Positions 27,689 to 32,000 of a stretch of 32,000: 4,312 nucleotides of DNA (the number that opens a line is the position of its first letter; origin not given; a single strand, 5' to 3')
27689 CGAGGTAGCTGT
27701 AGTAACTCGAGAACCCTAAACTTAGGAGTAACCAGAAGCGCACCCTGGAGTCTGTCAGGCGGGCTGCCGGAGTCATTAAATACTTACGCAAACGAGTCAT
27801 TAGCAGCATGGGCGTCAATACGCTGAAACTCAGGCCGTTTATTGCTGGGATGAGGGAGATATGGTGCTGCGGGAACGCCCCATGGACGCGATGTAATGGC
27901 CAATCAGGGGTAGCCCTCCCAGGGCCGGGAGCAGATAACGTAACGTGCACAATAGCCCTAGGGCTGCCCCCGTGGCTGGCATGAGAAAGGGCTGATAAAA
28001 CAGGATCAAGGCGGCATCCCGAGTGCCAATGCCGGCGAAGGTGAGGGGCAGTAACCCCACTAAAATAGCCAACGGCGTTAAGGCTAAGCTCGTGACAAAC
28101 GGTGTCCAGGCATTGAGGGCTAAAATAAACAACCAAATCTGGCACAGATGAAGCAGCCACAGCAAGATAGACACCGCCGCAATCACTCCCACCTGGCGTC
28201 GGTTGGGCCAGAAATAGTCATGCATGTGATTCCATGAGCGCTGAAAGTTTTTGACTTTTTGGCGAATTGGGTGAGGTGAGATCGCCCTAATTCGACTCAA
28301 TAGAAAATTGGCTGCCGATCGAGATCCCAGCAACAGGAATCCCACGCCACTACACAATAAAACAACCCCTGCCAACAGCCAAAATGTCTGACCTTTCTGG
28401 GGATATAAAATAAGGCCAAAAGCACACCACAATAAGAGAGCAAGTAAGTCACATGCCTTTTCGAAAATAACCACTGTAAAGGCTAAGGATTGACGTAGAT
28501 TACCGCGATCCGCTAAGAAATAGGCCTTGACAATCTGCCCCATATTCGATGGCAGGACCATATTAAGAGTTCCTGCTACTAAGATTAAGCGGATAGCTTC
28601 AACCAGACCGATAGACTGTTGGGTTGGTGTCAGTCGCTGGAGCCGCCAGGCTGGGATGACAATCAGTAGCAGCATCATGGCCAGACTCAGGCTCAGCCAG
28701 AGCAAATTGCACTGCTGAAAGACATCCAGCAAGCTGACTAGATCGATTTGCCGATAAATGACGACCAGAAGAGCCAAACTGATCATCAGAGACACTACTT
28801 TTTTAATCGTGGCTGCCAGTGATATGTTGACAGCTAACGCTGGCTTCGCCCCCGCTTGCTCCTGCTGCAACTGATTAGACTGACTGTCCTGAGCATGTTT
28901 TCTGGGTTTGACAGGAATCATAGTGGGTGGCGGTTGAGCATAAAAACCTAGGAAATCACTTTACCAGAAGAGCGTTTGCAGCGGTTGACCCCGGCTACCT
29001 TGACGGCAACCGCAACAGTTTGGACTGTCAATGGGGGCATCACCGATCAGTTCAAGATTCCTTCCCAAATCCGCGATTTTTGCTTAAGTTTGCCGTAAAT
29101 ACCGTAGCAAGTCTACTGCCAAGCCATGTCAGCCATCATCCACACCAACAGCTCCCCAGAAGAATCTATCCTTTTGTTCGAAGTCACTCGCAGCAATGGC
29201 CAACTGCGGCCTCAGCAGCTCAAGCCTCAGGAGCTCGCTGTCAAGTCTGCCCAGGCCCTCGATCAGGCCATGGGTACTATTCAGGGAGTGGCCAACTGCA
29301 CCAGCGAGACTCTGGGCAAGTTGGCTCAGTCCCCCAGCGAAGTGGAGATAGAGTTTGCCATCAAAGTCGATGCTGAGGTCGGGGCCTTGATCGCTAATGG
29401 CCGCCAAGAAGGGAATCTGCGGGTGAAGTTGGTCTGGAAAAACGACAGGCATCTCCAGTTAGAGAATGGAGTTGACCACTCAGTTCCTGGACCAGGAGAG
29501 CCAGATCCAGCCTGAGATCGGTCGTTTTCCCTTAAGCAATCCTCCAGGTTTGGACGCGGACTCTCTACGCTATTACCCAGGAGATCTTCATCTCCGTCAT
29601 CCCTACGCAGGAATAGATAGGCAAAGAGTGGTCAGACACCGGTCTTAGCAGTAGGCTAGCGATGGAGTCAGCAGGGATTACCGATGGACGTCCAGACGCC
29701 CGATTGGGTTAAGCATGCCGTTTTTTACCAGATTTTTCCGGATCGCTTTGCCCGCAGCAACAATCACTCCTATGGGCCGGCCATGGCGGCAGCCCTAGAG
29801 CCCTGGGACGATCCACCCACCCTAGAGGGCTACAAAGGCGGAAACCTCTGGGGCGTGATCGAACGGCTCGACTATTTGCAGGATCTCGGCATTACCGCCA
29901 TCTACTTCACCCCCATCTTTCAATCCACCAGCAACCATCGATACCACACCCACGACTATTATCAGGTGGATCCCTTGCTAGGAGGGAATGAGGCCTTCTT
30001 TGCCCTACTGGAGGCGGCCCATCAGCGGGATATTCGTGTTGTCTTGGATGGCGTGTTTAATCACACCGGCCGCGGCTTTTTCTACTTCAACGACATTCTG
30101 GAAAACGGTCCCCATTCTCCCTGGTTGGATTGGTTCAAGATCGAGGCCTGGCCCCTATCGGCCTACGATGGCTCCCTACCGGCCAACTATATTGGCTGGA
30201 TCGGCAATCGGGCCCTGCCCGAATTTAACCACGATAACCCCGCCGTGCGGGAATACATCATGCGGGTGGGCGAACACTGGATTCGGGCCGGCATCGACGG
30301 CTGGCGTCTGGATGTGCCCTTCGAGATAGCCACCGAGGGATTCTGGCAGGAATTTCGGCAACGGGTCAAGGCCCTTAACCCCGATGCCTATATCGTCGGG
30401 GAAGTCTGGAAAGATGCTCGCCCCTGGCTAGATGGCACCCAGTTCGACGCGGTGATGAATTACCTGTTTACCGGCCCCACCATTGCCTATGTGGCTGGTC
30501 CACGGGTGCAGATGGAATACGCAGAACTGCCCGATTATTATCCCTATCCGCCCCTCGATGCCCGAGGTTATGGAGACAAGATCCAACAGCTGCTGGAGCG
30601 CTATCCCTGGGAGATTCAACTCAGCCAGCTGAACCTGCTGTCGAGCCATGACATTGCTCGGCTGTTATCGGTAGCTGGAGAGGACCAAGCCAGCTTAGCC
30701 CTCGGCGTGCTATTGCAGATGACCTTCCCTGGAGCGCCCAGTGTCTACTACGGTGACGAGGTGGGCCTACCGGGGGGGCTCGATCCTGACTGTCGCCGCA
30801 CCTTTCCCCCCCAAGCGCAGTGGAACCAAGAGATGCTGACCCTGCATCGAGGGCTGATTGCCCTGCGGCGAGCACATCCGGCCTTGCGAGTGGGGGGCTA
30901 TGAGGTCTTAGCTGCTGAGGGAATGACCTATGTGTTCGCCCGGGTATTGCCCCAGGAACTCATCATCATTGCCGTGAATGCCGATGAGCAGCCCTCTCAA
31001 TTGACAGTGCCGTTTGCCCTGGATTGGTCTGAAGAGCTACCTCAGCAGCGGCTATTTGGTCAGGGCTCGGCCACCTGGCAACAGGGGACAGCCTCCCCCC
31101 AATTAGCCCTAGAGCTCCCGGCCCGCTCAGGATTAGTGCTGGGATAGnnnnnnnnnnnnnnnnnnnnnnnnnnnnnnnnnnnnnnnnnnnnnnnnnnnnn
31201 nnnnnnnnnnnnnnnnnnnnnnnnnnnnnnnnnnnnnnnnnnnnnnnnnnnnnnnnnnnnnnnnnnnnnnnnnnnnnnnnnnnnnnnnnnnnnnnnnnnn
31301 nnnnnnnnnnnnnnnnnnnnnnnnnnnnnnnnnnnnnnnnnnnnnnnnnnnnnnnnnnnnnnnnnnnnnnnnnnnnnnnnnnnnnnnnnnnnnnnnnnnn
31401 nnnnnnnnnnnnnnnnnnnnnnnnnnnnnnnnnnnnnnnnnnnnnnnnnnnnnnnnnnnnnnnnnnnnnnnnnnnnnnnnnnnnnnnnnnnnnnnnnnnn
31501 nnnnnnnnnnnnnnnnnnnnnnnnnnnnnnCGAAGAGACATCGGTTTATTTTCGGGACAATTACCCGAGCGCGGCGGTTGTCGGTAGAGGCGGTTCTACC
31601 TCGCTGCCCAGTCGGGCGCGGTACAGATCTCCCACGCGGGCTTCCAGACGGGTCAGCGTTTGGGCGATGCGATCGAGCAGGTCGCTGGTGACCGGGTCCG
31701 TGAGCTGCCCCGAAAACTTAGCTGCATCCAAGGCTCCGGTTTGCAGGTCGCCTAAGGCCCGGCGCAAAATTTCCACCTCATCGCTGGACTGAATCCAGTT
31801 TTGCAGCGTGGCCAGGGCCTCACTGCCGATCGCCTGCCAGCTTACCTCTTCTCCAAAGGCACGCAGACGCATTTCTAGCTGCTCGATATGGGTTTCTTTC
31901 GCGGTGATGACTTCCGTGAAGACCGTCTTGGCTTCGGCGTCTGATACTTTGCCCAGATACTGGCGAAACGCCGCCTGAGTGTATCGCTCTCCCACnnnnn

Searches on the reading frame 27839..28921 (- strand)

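Call 17: search_protein_families(library=pfam, proteins=[window:27839-28921:-], max_evalue=0.001)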
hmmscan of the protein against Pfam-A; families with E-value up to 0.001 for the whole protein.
window:27839-28921:- (360 aa): 1 family
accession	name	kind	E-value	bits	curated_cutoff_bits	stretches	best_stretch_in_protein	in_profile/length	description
PF03706.18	LPG_synthase_TM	-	3.3e-37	129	33.4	1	42-330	2-295/302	Lysylphosphatidylglycerol synthase TM region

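Call 18: search_protein_families(library=padloc, proteins=[window:27839-28921:-], max_evalue=0.01)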
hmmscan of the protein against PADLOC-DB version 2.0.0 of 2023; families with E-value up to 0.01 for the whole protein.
window:27839-28921:- (360 aa): 0 families

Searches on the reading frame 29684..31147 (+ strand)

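Call 17: search_protein_families(library=pfam, proteins=[window:29684-31147:+], max_evalue=0.001)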
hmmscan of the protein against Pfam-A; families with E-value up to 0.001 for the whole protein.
window:29684-31147:+ (487 aa): 3 families
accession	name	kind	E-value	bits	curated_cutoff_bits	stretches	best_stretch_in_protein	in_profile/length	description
PF00128.31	Alpha-amylase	-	7.6e-68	230.2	22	1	16-364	1-358/446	Alpha amylase, catalytic domain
PF22026.2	Alpha-amylase_C_2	-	2.3e-06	28.3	27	1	404-468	1-64/78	Alpha-amylase C-terminal domain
PF11941.14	DUF3459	-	1.4e-05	25.8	22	1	387-478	1-82/90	Domain of unknown function (DUF3459)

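Call 18: search_protein_families(library=padloc, proteins=[window:29684-31147:+], max_evalue=0.01)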
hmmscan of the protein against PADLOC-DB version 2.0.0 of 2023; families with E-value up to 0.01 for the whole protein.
window:29684-31147:+ (487 aa): 1 family
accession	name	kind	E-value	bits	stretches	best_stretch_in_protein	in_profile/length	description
PDLC01097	C3a214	-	4.6e-26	89.5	1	10-414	52-429/495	GlgB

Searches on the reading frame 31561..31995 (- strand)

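Call 17: search_protein_families(library=pfam, proteins=[window:31561-31995:-], max_evalue=0.001)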
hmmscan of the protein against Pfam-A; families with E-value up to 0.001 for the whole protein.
window:31561-31995:- (144 aa): 1 family
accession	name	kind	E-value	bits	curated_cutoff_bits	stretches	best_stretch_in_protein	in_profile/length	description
PF09537.16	DUF2383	-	0.0002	21.9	30.8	1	7-51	17-61/111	Domain of unknown function (DUF2383)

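Call 18: search_protein_families(library=padloc, proteins=[window:31561-31995:-], max_evalue=0.01)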
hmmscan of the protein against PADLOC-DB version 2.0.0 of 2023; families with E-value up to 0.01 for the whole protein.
window:31561-31995:- (144 aa): 1 family
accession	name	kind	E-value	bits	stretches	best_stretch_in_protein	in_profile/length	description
PDLC01082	C3a168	-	0.0032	15.1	1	69-106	49-86/318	Unknown function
